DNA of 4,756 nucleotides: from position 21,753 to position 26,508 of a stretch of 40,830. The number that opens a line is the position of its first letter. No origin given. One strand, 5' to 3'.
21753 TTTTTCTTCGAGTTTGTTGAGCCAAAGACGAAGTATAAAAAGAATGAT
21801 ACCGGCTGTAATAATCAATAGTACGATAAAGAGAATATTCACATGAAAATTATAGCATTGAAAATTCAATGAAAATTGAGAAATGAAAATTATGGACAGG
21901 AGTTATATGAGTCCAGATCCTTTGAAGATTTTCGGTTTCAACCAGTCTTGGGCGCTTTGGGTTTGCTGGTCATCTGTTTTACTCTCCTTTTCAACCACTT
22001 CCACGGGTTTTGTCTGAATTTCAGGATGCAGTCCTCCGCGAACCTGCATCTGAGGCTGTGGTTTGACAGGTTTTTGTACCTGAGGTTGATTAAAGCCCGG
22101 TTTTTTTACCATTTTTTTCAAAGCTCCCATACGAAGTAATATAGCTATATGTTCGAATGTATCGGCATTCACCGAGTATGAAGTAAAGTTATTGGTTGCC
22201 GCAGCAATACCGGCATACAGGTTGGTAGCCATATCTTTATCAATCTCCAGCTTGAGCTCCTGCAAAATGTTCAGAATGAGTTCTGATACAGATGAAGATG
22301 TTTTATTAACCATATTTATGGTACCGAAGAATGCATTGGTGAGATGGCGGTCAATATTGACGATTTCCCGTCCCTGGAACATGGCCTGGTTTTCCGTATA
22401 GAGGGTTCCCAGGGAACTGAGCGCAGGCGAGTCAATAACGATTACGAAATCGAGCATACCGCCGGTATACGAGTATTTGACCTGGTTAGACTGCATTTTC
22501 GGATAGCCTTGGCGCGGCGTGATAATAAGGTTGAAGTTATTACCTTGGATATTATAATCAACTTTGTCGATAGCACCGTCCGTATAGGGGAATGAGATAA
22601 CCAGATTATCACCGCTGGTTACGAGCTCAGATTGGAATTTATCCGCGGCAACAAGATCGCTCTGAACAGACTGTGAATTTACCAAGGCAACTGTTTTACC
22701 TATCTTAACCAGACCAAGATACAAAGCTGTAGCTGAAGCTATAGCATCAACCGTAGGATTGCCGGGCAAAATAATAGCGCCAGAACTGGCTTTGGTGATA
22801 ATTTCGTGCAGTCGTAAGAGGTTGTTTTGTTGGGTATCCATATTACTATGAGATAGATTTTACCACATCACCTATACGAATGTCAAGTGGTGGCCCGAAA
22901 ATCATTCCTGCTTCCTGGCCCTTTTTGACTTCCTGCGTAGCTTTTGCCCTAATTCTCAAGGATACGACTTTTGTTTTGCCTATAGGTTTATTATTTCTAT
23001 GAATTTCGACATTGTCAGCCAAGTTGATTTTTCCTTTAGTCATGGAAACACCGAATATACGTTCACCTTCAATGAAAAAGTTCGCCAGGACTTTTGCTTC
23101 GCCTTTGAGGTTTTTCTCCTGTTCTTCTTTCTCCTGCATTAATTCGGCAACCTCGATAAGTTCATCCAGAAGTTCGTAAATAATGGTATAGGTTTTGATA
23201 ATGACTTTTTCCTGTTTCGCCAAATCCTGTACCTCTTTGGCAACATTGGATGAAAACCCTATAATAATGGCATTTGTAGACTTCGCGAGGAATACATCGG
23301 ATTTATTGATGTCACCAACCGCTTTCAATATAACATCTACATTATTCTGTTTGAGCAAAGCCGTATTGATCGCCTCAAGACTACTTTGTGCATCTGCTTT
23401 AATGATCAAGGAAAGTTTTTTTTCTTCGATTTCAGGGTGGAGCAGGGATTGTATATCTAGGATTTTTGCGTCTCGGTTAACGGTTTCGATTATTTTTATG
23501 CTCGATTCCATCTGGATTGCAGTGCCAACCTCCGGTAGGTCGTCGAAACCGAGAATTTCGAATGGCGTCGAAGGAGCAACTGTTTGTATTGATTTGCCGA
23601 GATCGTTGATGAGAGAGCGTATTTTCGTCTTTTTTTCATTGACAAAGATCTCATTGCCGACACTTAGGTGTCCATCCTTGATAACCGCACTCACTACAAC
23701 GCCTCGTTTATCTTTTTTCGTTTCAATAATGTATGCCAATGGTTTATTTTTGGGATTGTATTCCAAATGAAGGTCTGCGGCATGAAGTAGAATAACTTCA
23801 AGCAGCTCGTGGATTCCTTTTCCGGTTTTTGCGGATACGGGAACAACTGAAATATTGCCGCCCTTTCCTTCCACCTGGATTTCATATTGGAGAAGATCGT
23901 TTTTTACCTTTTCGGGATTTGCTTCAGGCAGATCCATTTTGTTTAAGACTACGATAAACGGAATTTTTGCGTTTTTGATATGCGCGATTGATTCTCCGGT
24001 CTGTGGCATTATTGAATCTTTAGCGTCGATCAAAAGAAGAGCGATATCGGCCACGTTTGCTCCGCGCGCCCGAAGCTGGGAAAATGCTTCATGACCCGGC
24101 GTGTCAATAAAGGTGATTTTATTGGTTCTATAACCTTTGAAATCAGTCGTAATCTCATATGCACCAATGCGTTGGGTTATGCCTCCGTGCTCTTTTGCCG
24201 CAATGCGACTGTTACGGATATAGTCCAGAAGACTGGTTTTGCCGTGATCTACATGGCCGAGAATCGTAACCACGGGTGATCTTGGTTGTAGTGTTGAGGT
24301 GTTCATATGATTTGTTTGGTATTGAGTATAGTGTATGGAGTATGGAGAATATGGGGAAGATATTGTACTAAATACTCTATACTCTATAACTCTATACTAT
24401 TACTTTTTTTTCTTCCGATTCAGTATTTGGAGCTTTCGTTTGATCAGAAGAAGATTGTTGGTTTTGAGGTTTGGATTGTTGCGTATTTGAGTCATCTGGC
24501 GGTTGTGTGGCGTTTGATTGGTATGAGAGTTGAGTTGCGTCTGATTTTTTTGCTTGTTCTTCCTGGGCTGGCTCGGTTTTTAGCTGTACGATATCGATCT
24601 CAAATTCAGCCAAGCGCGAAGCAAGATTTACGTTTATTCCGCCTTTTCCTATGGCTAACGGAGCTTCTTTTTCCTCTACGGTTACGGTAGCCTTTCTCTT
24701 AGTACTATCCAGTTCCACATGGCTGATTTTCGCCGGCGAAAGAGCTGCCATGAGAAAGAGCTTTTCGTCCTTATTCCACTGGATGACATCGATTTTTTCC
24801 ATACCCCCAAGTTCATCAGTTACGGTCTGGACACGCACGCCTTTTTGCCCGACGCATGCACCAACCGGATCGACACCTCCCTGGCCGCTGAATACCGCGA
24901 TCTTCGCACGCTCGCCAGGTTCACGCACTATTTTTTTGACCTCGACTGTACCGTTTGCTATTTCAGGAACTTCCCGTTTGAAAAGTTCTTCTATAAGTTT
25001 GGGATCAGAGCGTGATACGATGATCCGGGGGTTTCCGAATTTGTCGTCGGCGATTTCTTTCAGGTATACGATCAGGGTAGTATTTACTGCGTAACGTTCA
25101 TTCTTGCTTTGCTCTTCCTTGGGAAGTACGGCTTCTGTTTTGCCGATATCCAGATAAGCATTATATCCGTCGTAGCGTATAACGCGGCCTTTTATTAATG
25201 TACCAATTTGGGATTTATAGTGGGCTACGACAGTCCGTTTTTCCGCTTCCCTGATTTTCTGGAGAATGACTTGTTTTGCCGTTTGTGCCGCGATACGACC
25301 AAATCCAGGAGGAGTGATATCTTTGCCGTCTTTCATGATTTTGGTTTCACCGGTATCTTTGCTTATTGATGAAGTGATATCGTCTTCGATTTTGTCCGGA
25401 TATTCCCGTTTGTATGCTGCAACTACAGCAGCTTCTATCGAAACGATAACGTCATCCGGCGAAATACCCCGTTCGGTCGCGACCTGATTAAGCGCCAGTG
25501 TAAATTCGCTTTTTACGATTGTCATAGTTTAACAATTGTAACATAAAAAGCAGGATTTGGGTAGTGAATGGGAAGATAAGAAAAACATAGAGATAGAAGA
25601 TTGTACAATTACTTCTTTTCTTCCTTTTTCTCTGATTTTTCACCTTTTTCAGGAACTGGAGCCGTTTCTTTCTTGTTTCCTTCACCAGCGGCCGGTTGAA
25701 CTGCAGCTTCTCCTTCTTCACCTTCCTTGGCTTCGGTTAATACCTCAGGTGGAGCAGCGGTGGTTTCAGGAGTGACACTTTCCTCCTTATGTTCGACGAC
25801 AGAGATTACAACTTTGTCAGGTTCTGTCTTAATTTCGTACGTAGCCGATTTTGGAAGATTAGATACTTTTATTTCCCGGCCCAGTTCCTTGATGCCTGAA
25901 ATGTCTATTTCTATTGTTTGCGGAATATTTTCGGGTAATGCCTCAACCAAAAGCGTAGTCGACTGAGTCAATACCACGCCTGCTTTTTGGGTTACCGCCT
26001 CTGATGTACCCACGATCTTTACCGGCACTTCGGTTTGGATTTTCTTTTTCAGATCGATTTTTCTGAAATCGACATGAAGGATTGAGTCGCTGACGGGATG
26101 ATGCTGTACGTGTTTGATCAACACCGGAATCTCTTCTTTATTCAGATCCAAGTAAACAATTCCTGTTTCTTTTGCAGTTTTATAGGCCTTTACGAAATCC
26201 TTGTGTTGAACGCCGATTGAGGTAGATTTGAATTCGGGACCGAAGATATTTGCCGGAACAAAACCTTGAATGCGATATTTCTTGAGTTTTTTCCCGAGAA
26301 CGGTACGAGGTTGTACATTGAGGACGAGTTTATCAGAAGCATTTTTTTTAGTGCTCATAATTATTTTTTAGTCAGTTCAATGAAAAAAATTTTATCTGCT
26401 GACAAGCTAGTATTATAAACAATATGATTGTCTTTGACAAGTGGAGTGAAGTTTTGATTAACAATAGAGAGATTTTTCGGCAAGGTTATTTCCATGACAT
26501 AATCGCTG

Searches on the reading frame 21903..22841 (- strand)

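Call 34: search_protein_families(library=pfam, proteins=[window:21903-22841:-], max_evalue=0.001)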
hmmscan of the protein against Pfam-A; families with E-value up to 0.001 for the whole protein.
window:21903-22841:- (312 aa): 1 family
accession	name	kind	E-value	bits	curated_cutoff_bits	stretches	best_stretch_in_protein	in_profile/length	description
PF01368.27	DHH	-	1.3e-09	38.9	28.1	1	28-212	9-125/125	DHH family, N-terminal domain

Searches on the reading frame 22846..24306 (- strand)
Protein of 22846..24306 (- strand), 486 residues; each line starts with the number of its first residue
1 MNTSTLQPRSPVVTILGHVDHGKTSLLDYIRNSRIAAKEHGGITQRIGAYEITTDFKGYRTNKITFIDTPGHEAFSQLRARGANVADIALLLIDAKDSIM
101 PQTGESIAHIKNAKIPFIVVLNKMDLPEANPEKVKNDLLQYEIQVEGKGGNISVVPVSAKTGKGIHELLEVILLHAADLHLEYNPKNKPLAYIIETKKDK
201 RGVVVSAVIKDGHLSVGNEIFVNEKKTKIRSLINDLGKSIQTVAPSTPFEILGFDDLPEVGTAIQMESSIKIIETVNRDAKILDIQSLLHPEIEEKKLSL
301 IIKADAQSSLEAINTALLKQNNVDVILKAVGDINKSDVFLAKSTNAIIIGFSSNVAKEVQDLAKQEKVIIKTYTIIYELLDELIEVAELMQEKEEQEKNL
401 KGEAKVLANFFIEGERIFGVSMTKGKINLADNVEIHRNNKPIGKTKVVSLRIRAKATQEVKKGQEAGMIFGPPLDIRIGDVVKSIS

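Call 34: search_protein_families(library=pfam, proteins=[window:22846-24306:-], max_evalue=0.001)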
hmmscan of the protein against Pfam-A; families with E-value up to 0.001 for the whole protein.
window:22846-24306:- (486 aa): 14 families
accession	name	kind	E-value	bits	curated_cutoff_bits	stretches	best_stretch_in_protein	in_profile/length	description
PF00009.33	GTP_EFTU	-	1.2e-37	129.8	26.5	1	12-176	5-186/188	Elongation factor Tu GTP binding domain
PF11987.13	IF-2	-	5e-26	91.4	27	1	292-383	21-116/117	Translation-initiation factor 2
PF01926.29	MMR_HSR1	-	9.2e-11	42.3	21.9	1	13-123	2-113/113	50S ribosome-binding GTPase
PF22042.2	EF-G_D2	-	1.1e-10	41.9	27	1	191-263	4-80/84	Elongation factor G domain 2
PF03144.31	GTP_EFTU_D2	-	2.2e-08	34.8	30.3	0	419-482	5-72/73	Elongation factor Tu domain 2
PF00071.28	Ras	-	2.5e-07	30.9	21.6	1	14-173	3-157/162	Ras family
PF08477.19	Roc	-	1.3e-06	29.1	27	1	13-125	2-119/119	Ras of Complex, Roc, domain of DAPkinase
PF00025.27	Arf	-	1.2e-05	25.3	22.3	1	13-172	17-170/174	ADP-ribosylation factor family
PF02421.24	FeoB_N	-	2.3e-05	24.4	27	1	13-171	3-155/156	Ferrous iron transport protein B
PF03193.22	RsgA_GTPase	-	2.8e-05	24.4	30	0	102-171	41-103/174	RsgA GTPase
PF00350.29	Dynamin_N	-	3.8e-05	24.2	27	0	13-47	1-35/168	Dynamin family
PF09439.16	SRPRB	-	0.00031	20.6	25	0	10-144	3-139/178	Signal recognition particle receptor beta subunit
PF03308.22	MeaB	-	0.00033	20.2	23.1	1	41-179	108-238/273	Methylmalonyl Co-A mutase-associated GTPase MeaB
PF03029.23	ATP_bind_1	-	0.00059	20.1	27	0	62-135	91-177/240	Conserved hypothetical ATP binding protein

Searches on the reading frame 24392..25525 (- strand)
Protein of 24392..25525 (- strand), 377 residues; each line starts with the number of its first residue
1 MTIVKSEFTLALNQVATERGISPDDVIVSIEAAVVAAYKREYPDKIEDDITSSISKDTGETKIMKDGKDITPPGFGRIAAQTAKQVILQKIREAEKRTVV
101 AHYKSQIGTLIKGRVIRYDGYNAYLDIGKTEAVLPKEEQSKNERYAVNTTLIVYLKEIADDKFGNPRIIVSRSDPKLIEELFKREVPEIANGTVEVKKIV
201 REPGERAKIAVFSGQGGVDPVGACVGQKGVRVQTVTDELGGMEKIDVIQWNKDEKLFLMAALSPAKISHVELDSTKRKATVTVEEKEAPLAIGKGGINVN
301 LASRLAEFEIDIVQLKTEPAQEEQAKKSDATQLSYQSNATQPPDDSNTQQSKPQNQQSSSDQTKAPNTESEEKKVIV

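Call 34: search_protein_families(library=pfam, proteins=[window:24392-25525:-], max_evalue=0.001)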
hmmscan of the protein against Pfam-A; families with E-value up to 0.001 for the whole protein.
window:24392-25525:- (377 aa): 5 families
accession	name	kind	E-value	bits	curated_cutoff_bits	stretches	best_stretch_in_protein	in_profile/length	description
PF13184.12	KH_5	-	1.8e-23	82.9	27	1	203-271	1-68/69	NusA-like KH domain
PF08529.16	NusA_N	-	7.8e-18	65.3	23.8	2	7-65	1-57/119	NusA N-terminal domain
PF00575.29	S1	-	8e-06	26.6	22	1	106-163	3-67/74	S1 RNA binding domain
PF07650.23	KH_2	-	0.00017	21.8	22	1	262-311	10-59/78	KH domain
PF23095.1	KH_NusA_C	-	0.0002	21.8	34.2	1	288-315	10-37/59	Transcription termination/antitermination protein NusA, KH domain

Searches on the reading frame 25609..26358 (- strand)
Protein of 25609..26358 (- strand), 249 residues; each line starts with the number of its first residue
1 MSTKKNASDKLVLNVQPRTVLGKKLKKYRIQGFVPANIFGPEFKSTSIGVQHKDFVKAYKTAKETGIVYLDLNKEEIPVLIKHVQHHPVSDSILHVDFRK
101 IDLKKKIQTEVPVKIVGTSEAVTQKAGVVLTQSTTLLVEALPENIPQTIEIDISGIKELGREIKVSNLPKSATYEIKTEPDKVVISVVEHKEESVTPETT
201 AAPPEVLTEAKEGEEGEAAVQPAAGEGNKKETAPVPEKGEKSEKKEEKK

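Call 34: search_protein_families(library=pfam, proteins=[window:25609-26358:-], max_evalue=0.001)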
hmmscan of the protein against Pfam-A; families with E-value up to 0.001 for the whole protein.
window:25609-26358:- (249 aa): 2 families
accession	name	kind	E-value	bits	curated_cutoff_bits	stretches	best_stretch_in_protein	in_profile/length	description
PF01386.24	Ribosomal_L25p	-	2.8e-20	73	23.6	1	13-98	1-82/82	Ribosomal L25p family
PF14693.11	Ribosomal_TL5_C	-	1e-18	67.9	27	1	106-190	1-83/84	Ribosomal protein TL5, C-terminal domain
